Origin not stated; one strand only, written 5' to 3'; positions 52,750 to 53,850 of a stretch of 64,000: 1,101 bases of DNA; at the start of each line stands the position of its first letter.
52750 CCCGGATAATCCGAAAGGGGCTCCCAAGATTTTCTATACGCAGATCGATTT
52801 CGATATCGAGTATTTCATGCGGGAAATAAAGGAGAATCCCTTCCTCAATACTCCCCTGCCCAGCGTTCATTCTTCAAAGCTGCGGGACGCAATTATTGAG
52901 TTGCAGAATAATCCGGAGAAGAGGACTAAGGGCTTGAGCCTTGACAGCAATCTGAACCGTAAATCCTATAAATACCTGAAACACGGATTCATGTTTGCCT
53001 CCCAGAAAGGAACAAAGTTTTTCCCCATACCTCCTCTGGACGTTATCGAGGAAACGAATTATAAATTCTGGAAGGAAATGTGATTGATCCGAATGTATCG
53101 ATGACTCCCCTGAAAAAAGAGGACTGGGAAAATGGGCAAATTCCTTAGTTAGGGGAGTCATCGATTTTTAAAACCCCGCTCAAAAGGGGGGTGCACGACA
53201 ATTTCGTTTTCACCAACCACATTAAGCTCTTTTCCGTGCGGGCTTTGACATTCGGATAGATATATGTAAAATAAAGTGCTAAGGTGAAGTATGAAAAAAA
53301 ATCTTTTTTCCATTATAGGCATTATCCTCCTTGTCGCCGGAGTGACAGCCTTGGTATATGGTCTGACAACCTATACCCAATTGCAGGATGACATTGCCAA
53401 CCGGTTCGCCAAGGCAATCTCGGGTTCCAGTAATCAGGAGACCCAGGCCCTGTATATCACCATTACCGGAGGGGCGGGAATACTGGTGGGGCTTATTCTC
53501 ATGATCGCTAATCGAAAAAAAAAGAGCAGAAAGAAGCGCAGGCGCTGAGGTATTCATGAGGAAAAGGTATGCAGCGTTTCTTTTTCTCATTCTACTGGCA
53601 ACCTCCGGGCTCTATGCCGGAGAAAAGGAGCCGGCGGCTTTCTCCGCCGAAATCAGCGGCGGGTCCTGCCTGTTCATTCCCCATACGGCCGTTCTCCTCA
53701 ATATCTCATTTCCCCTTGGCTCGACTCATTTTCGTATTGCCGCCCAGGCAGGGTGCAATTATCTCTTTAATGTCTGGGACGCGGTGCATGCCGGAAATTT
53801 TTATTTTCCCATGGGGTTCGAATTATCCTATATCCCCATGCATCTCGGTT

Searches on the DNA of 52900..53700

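Call 94: search_rna_families(source=window, start=52900, end=53700, threshold=evalue, max_evalue=1)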
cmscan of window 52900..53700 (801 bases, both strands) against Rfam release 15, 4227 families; matches with E-value up to 1: 2.
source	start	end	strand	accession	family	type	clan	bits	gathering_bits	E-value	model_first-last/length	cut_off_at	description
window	53138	53193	+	RF01098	RF_site9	Cis-reg; frameshift_element;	-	22.4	70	0.18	1-50/50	no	Gag/pro ribosomal frameshift site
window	53451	53619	+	RF02142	HOXA11-AS1_6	Gene; lncRNA;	-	18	50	0.21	1-179/179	no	HOXA11 antisense RNA 1 conserved region 6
